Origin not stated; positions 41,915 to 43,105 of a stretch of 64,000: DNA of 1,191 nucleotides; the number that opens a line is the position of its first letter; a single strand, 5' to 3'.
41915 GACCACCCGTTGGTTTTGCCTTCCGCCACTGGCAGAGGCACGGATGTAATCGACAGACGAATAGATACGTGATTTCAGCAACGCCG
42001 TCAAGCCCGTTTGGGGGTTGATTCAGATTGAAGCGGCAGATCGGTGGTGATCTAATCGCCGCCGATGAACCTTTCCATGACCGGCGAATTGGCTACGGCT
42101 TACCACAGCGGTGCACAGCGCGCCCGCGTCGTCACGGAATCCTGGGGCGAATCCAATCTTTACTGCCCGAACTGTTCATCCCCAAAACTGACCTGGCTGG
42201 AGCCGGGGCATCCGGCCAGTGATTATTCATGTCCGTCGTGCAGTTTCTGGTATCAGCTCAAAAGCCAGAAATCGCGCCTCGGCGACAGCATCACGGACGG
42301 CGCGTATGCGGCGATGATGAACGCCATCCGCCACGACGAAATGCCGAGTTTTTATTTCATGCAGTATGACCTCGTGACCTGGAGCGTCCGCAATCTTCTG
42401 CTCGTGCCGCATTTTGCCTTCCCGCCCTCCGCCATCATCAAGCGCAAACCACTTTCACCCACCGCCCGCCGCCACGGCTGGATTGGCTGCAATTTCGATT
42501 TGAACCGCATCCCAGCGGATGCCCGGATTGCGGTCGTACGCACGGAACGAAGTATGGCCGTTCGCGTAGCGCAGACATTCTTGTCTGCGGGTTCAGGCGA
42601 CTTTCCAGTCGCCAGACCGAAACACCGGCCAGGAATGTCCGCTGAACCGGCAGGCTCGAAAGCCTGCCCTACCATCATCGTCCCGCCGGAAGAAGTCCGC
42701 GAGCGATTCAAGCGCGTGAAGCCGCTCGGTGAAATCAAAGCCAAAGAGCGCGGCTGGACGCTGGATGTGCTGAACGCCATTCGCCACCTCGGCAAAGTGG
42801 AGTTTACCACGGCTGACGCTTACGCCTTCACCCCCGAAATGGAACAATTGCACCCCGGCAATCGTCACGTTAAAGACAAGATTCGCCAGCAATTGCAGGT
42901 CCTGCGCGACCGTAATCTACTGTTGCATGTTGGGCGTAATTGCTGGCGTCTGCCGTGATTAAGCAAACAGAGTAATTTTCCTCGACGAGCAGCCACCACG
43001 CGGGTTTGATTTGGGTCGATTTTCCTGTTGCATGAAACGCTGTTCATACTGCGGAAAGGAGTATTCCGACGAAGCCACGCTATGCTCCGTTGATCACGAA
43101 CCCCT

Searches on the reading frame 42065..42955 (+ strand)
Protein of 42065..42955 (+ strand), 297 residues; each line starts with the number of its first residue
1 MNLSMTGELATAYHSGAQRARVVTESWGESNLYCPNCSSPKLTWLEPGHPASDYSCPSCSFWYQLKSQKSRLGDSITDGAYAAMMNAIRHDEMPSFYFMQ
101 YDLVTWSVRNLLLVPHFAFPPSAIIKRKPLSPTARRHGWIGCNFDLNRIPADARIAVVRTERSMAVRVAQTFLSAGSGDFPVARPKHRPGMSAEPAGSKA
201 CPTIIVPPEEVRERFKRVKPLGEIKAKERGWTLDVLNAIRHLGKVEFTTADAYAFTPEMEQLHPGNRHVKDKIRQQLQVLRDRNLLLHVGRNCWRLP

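Call 5: search_protein_families(library=pfam, proteins=[window:42065-42955:+], max_evalue=0.01)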
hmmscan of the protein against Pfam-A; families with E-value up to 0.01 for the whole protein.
window:42065-42955:+ (297 aa): 2 families
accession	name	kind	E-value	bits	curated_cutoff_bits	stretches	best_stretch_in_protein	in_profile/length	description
PF06044.18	DpnI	-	2.4e-54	184.2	26.7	1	1-164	1-165/183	Dam-replacing family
PF17726.7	DpnI_C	-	3.3e-21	75.7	23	1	228-291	2-65/70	Dam-replacing HTH domain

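Call 7: find_encoding_contigs(protein=window:42065-42955:+, flank=10000, max_places=10)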
Protein window:42065-42955:+ (297 aa): 4 contigs read that carry it; 3 places shown.
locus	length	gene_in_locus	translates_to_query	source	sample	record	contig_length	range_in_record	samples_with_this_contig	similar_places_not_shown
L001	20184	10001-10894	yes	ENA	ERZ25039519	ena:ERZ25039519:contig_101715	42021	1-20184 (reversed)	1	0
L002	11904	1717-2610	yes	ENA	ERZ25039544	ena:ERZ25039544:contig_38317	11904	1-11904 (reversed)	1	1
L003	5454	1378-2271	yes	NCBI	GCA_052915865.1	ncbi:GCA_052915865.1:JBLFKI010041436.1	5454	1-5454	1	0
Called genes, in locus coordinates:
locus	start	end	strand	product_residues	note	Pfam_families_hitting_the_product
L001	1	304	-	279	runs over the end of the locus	-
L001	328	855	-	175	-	-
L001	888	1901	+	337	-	PF24684:Vgb_lyase (weak), PF01436:NHL (faint), PF08309:LVIVD (faint)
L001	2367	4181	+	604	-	PF13620:CarboxypepD_reg (weak), PF13715:CarbopepD_reg_2 (faint), PF22904:NOMO1-like_2nd (faint), PF13620:CarboxypepD_reg (weak)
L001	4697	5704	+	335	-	PF05622:HOOK (weak), PF28422:CCDC89 (weak)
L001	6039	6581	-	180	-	-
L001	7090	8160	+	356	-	PF01555:N6_N4_Mtase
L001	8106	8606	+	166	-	PF01555:N6_N4_Mtase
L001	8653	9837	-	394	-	PF10592:AIPR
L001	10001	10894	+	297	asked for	PF06044:DpnI, PF17726:DpnI_C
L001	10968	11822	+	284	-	PF02517:Rce1-like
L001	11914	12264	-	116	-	-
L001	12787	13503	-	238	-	-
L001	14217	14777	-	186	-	PF11848:DUF3368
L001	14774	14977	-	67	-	-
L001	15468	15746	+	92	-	-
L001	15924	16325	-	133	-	-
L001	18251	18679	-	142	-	-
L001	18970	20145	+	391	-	PF00665:rve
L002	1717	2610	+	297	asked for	PF06044:DpnI, PF17726:DpnI_C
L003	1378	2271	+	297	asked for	PF06044:DpnI, PF17726:DpnI_C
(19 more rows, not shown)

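Call 8: find_related_loci(query=window:42065-42955:+, collection=genome_contigs, flank=10000)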
Query window:42065-42955:+ (297 aa) in genome_contigs; peptide patterns used: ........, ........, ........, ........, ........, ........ (x = any residue, [..] = any of these).
69 stretches matched a pattern; 22 encode a relative of the query (tblastn E <= 1e-3); 22 distinct loci.
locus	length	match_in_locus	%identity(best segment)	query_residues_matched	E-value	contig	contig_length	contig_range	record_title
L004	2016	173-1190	74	1-297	4e-158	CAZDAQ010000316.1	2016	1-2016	MAG TPA_asm: uncultured Opitutales bacterium isolate binchicken_co241_77 genome assembly, contig: NODE_95316_length_2016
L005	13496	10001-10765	68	1-297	5e-134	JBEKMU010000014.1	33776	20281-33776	MAG: Verrucomicrobiota bacterium isolate SPRUCE 400 SPRUCE_400_14, whole genome shotgun sequence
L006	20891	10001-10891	62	1-297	2e-132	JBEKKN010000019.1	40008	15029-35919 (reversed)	MAG: Verrucomicrobiota bacterium isolate SPRUCE 348 SPRUCE_348_19, whole genome shotgun sequence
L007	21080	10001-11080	58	1-297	5e-127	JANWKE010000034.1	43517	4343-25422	MAG: Verrucomicrobiia bacterium isolate CRAIB_MAG85 c_000000024475, whole genome shotgun sequence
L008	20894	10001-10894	61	1-297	9e-126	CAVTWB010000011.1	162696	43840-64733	MAG: uncultured Verrucomicrobiae bacterium isolate MFD09286.bin.2.151 genome assembly, contig: contig_45116, whole genom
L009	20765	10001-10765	63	1-297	5e-124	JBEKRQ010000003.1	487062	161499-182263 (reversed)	MAG: Verrucomicrobiota bacterium isolate SPRUCE 514 SPRUCE_514_3, whole genome shotgun sequence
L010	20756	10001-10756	61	1-294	6e-119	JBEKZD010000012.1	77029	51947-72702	MAG: Verrucomicrobiia bacterium isolate SPRUCE 690 SPRUCE_690_12, whole genome shotgun sequence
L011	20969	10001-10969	64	1-297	3e-139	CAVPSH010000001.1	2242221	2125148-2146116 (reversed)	MAG: uncultured bacterium isolate MFD00031.bin.2.149 genome assembly, contig: contig_17968, whole genome shotgun sequenc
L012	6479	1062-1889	56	1-296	7e-113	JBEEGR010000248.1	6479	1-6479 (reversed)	MAG: Verrucomicrobiota bacterium isolate BP_781 scaffold_5190294, whole genome shotgun sequence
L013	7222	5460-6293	56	1-297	3e-112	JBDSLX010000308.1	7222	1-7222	MAG: Verrucomicrobiota bacterium isolate cluster1_bin.38 k127_4680497, whole genome shotgun sequence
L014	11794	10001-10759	58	39-297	5e-100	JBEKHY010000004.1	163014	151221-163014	MAG: Verrucomicrobiota bacterium isolate SPRUCE 288 SPRUCE_288_4, whole genome shotgun sequence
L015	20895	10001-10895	87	1-297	2e-117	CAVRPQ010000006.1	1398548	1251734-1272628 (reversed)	MAG: uncultured bacterium isolate MFD03044.bin.1.155 genome assembly, contig: contig_30701, whole genome shotgun sequenc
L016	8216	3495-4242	54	19-296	2e-78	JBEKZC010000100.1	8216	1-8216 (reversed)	MAG: Verrucomicrobiota bacterium isolate SPRUCE 68 SPRUCE_68_100, whole genome shotgun sequence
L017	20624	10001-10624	53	108-297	6e-60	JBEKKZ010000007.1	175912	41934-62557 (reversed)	MAG: Verrucomicrobiota bacterium isolate SPRUCE 359 SPRUCE_359_7, whole genome shotgun sequence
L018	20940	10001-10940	47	25-297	8e-87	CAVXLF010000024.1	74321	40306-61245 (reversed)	MAG: uncultured Verrucomicrobiae bacterium isolate MFD04780.bin.2.37 genome assembly, contig: contig_45100, whole genome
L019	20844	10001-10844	53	39-291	1e-53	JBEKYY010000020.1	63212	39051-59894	MAG: Verrucomicrobiota bacterium isolate SPRUCE 686 SPRUCE_686_20, whole genome shotgun sequence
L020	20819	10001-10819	42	36-297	5e-51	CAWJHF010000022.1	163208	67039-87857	MAG: uncultured Verrucomicrobiae bacterium isolate MFD01231.bin.1.64 genome assembly, contig: contig_39901, whole genome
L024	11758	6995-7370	60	42-297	8e-37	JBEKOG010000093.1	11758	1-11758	MAG: Verrucomicrobiota bacterium isolate SPRUCE 435 SPRUCE_435_93, whole genome shotgun sequence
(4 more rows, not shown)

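Call 28: find_homologous_proteins(query=window:42065-42955:+, max_evalue=1e-20)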
Query window:42065-42955:+ (297 aa): 5163 proteins with E <= 1e-20 among 6352 candidates; the best 120 are listed.
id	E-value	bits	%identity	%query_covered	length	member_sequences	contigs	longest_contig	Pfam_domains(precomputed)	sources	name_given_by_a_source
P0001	1.9e-139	482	73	99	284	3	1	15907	PF06044.19,PF17726.8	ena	-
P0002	1.8e-138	479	73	99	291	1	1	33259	PF06044.19,PF17726.8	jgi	jgi:type II restriction enzyme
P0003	2.2e-137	475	73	99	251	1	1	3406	PF06044.19,PF17726.8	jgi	jgi:type II restriction enzyme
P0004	7.5e-137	474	72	100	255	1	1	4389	PF06044.19,PF17726.8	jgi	jgi:type II restriction enzyme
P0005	2.9e-136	472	72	99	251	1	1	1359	PF06044.19,PF17726.8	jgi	jgi:type II restriction enzyme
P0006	3.3e-136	471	72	100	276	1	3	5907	PF06044.19,PF17726.8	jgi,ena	-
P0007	1.2e-135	470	71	100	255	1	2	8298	PF06044.19,PF17726.8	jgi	jgi:type II restriction enzyme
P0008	1.6e-135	469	73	99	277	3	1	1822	PF06044.19,PF17726.8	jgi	-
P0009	1.1e-133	463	72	99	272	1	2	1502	PF06044.19,PF17726.8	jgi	-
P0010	4.4e-133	461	66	100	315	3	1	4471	PF06044.19,PF17726.8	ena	-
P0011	4.8e-133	461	70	99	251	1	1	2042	PF06044.19,PF17726.8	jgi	-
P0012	9.5e-132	457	68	100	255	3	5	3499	PF06044.19,PF17726.8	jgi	jgi:type II restriction enzyme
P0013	1.3e-131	456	69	99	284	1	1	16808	PF06044.19,PF17726.8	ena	-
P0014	1.8e-131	456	66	100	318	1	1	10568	PF06044.19,PF17726.8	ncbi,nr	ncbi:MAG TPA: DpnI domain-containing protein [Verrucomicrobiae bacterium]|nr:DpnI domain-containing 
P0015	4.4e-131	455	68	100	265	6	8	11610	PF06044.19,PF17726.8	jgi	jgi:type II restriction enzyme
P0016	6.8e-131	454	70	100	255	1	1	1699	PF06044.19,PF17726.8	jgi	jgi:type II restriction enzyme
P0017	1.5e-129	450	69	99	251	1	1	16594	PF06044.19,PF17726.8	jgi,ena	jgi:type II restriction enzyme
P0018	6.2e-129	448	68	100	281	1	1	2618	PF06044.19,PF17726.8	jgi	jgi:type II restriction enzyme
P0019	7.5e-129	447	65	99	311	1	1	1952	PF06044.19,PF17726.8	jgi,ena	-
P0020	1.9e-128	446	66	99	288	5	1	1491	PF06044.19,PF17726.8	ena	-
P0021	2.6e-128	445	68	99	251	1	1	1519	PF06044.19,PF17726.8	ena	-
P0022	2.6e-128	445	70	99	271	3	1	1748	PF06044.19,PF17726.8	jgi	jgi:type II restriction enzyme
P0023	3.7e-128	445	68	100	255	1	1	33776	PF06044.19,PF17726.8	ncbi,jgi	ncbi:MAG: DpnI domain-containing protein [Verrucomicrobiota bacterium]|jgi:type II restriction enzym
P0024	4.9e-128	445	68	99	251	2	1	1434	PF06044.19,PF17726.8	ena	-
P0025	1.3e-127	443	69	99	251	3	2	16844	PF06044.19,PF17726.8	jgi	jgi:type II restriction enzyme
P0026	1.3e-127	443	67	99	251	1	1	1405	PF06044.19,PF17726.8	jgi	jgi:type II restriction enzyme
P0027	1.3e-127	443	69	99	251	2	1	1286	PF06044.19,PF17726.8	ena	-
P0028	1.8e-127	443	67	100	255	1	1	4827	PF06044.19,PF17726.8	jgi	jgi:type II restriction enzyme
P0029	3.5e-127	442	63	99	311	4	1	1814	PF06044.19,PF17726.8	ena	-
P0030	3.5e-127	442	68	99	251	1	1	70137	PF06044.19,PF17726.8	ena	-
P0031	4.3e-127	441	68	100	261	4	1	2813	PF06044.19,PF17726.8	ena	-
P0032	1.4e-126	440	66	100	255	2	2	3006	PF06044.19,PF17726.8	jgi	jgi:type II restriction enzyme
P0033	2.3e-126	439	67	99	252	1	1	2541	PF06044.19,PF17726.8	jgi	jgi:type II restriction enzyme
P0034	2.5e-126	439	68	100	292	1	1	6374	PF06044.19,PF17726.8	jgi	jgi:type II restriction enzyme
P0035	3.2e-126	439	63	100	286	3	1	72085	PF06044.19,PF17726.8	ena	-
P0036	5.1e-126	438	65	100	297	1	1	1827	PF06044.19,PF17726.8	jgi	jgi:type II restriction enzyme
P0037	1.6e-125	436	68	99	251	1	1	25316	PF06044.19,PF17726.8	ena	-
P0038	3.4e-125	435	63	99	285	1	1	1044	PF06044.19,PF17726.8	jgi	-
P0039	4.9e-125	435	65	100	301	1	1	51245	PF06044.19,PF17726.8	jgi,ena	-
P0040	5.0e-125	435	66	100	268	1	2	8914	PF06044.19,PF17726.8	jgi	jgi:type II restriction enzyme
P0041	7.6e-125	434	66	99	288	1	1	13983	PF06044.19,PF17726.8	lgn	-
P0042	7.9e-125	434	58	100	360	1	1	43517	PF06044.19,PF17726.8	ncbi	-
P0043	1.8e-124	433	61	99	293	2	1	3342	PF06044.19,PF17726.8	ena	-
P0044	3.7e-124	432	62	99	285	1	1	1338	PF06044.19,PF17726.8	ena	-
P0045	5.2e-124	431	66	100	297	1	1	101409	PF06044.19,PF17726.8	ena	-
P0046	7.2e-124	431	67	100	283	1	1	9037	PF06044.19,PF17726.8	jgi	-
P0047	1.2e-123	430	67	99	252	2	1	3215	PF06044.19,PF17726.8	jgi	-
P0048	7.0e-123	428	67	98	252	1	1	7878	PF06044.19,PF17726.8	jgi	jgi:type II restriction enzyme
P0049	9.4e-123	427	63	99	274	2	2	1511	PF06044.19,PF17726.8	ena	-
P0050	9.8e-123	427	61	99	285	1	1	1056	PF06044.19,PF17726.8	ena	-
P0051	1.4e-122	427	65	99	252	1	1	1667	PF06044.19,PF17726.8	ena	-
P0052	1.6e-122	427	61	99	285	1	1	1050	PF06044.19,PF17726.8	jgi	-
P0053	1.7e-122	426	66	100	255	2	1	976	PF06044.19,PF17726.8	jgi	jgi:type II restriction enzyme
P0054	2.3e-122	426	63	100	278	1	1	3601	PF06044.19,PF17726.8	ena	-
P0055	5.4e-122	425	66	100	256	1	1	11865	PF06044.19,PF17726.8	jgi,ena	-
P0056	8.3e-122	424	61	100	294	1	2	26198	PF06044.19,PF17726.8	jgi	jgi:type II restriction enzyme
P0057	1.1e-121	424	62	100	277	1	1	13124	PF06044.19,PF17726.8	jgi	jgi:type II restriction enzyme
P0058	2.1e-121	423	65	100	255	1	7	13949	PF06044.19,PF17726.8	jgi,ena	jgi:type II restriction enzyme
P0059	5.7e-121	421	63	99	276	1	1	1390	PF06044.19,PF17726.8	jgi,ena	-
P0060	8.4e-121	421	66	100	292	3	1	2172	PF06044.19,PF17726.8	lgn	-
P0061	1.2e-120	420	59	99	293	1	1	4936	PF06044.19,PF17726.8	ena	-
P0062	1.5e-120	420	65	100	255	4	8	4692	PF06044.19,PF17726.8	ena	-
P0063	3.6e-120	419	67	98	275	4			PF06044.19,PF17726.8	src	-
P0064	4.1e-120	419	65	100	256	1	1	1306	PF06044.19,PF17726.8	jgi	jgi:type II restriction enzyme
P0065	8.7e-120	417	66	100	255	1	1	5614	PF06044.19,PF17726.8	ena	-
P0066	2.6e-119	416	61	100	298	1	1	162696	PF06044.19,PF17726.8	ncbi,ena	-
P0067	5.0e-119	415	88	56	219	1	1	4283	PF06044.19,PF17726.8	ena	-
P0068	5.7e-119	415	61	100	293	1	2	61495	PF06044.19,PF17726.8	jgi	jgi:type II restriction enzyme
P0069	8.7e-119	414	63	99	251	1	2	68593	PF06044.19,PF17726.8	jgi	jgi:type II restriction enzyme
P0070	1.3e-118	414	64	99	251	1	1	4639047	PF06044.19,PF17726.8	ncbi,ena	-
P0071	1.6e-118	413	63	100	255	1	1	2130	PF06044.19,PF17726.8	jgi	jgi:type II restriction enzyme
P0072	3.3e-118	412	64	100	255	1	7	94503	PF06044.19,PF17726.8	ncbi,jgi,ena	ncbi:MAG: DpnI domain-containing protein [Verrucomicrobiota bacterium]|jgi:type II restriction enzym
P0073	3.4e-118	412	63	100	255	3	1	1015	PF06044.19,PF17726.8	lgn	-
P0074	3.7e-118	412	63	100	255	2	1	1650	PF06044.19,PF17726.8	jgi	jgi:type II restriction enzyme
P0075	4.1e-118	412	62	99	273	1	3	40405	PF06044.19,PF17726.8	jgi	jgi:type II restriction enzyme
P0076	4.7e-118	412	63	100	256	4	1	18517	PF06044.19,PF17726.8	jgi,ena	-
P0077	8.1e-118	411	63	100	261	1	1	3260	PF06044.19,PF17726.8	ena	-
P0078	2.1e-117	410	60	99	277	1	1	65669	PF06044.19,PF17726.8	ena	-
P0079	2.4e-117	409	60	99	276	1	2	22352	PF06044.19,PF17726.8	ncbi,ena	-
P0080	2.8e-117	409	63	99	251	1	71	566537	PF06044.19,PF17726.8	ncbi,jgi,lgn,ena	ncbi:MAG: DpnI domain-containing protein [Verrucomicrobiota bacterium]|jgi:type II restriction enzym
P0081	2.9e-117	409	66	99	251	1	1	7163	PF06044.19,PF17726.8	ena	-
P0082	3.7e-117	409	61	100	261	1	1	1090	PF06044.19,PF17726.8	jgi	-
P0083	5.6e-117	408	65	99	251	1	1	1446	PF06044.19,PF17726.8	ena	-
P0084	7.0e-117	408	64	100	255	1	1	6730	PF06044.19,PF17726.8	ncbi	-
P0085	8.1e-117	408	61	100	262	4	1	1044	PF06044.19,PF17726.8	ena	-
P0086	8.6e-117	408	62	99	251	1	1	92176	PF06044.19,PF17726.8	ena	-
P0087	1.0e-116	407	64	99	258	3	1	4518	PF06044.19,PF17726.8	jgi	jgi:type II restriction enzyme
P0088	1.5e-116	407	64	98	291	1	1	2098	PF06044.19,PF17726.8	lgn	-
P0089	1.9e-116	407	57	100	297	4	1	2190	PF06044.19,PF17726.8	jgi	jgi:type II restriction enzyme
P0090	2.1e-116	406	63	100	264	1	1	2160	PF06044.19,PF17726.8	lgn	-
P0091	2.4e-116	406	60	99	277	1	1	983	PF06044.19,PF17726.8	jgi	jgi:type II restriction enzyme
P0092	2.7e-116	406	63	96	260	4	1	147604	PF06044.19,PF17726.8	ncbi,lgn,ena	-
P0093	3.4e-116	406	61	100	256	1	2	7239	PF06044.19,PF17726.8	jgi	jgi:type II restriction enzyme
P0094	3.6e-116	406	60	100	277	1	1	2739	PF06044.19,PF17726.8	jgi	jgi:type II restriction enzyme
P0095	5.0e-116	405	61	100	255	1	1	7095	PF06044.19,PF17726.8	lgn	-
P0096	6.5e-116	405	64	100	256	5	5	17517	PF06044.19,PF17726.8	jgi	jgi:type II restriction enzyme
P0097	9.1e-116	404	64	98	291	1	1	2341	PF06044.19,PF17726.8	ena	-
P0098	9.9e-116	404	62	100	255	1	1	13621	PF06044.19,PF17726.8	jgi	jgi:type II restriction enzyme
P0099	1.6e-115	403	60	100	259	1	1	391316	PF06044.19,PF17726.8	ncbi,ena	-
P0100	1.7e-115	403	61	100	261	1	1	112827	PF06044.19,PF17726.8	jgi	jgi:type II restriction enzyme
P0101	1.8e-115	403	61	99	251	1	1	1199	PF06044.19,PF17726.8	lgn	-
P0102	2.6e-115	403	62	99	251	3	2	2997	PF06044.19,PF17726.8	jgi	jgi:type II restriction enzyme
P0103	4.0e-115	402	62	99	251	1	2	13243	PF06044.19,PF17726.8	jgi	jgi:type II restriction enzyme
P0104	5.2e-115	402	63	99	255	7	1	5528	PF06044.19,PF17726.8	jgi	jgi:type II restriction enzyme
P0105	6.0e-115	402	55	99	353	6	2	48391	PF06044.19,PF17726.8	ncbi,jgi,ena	-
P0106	6.2e-115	402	62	100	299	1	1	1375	PF06044.19,PF17726.8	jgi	jgi:type II restriction enzyme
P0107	7.9e-115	401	60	100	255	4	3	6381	PF06044.19,PF17726.8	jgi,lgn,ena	-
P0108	1.3e-114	401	62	100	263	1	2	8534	PF06044.19,PF17726.8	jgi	jgi:type II restriction enzyme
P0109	1.9e-114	400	62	100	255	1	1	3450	PF06044.19,PF17726.8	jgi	jgi:type II restriction enzyme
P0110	2.0e-114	400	60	100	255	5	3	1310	PF06044.19,PF17726.8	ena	-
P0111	2.2e-114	400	59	99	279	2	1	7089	PF06044.19,PF17726.8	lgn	-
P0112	2.6e-114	400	62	99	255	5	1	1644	PF06044.19,PF17726.8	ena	-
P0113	2.6e-114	399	63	99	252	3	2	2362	PF06044.19,PF17726.8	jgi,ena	-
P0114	2.9e-114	399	62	99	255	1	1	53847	PF06044.19,PF17726.8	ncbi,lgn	-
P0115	2.9e-114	399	62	99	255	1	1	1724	PF06044.19,PF17726.8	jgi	-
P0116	3.2e-114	399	60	100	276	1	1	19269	PF06044.19,PF17726.8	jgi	jgi:type II restriction enzyme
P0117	3.3e-114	399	62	100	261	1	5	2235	PF06044.19,PF17726.8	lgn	-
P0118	3.7e-114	399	62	99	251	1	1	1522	PF06044.19,PF17726.8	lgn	-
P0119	3.9e-114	399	62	99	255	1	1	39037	PF06044.19,PF17726.8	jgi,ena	-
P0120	4.1e-114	399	61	100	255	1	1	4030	PF06044.19,PF17726.8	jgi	jgi:type II restriction enzyme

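Call 29: find_encoding_contigs(protein=P0070, flank=10000, max_places=2)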
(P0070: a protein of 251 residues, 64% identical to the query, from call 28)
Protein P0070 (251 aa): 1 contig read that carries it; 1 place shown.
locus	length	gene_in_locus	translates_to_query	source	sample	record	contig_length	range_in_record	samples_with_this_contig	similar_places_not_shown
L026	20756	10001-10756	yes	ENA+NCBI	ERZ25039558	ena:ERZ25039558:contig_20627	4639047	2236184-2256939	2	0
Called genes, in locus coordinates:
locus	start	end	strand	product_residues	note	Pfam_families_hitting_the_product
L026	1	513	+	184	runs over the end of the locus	-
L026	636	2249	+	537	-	-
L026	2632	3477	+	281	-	-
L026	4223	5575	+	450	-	PF00404:Dockerin_1 (faint), PF01839:FG-GAP (faint), PF13517:FG-GAP_3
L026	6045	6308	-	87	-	PF21748:UPF0150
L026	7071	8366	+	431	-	PF01555:N6_N4_Mtase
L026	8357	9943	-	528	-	PF00069:Pkinase, PF07714:PK_Tyr_Ser-Thr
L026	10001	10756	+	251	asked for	PF06044:DpnI, PF17726:DpnI_C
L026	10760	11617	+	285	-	PF04471:Mrr_cat (weak)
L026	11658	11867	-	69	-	-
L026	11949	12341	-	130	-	-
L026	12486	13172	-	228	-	-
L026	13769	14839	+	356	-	PF06044:DpnI, PF17726:DpnI_C (faint)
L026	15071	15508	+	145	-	-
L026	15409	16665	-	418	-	PF02265:S1-P1_nuclease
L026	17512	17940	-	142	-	-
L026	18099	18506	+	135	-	PF07166:DUF1398 (weak)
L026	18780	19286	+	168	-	-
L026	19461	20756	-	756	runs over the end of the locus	PF00150:Cellulase, PF00041:fn3 (weak)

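Call 30: find_encoding_contigs(protein=P0080, flank=10000, max_places=4)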
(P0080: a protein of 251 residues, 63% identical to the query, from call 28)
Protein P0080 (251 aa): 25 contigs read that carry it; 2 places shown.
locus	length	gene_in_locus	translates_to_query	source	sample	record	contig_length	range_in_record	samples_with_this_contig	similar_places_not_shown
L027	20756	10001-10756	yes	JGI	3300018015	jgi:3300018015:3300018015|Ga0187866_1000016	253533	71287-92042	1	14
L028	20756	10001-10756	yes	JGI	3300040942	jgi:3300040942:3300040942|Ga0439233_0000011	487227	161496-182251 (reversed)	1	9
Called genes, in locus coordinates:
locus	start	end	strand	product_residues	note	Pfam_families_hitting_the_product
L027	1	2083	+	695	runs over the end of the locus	PF22745:Nlig-Ia, PF01653:DNA_ligase_aden, PF03120:OB_DNA_ligase, PF03119:DNA_ligase_ZBD (weak), PF12826:HHH_2, PF14520:HHH_5 (weak), PF00533:BRCT, PF12738:PTCB-BRCT (weak)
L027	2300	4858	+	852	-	PF01522:Polysacc_deac_1, PF13313:DUF4082 (weak)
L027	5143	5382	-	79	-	PF07927:HicA_toxin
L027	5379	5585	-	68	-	-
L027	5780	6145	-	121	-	-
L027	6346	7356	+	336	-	PF01522:Polysacc_deac_1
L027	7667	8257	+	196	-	PF00210:Ferritin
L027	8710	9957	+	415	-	PF01555:N6_N4_Mtase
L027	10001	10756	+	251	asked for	PF06044:DpnI, PF17726:DpnI_C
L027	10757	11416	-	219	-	PF04972:BON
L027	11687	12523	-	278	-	-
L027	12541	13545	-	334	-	PF05990:DUF900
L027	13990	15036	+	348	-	-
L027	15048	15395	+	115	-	-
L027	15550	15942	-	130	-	-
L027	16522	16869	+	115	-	-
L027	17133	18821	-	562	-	PF00578:AhpC-TSA, PF08534:Redoxin, PF00085:Thioredoxin (weak), PF13098:Thioredoxin_2 (weak), PF13905:Thioredoxin_8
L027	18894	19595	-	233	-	PF02581:TMP-TENI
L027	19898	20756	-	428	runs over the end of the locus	PF00365:PFK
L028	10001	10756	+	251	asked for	PF06044:DpnI, PF17726:DpnI_C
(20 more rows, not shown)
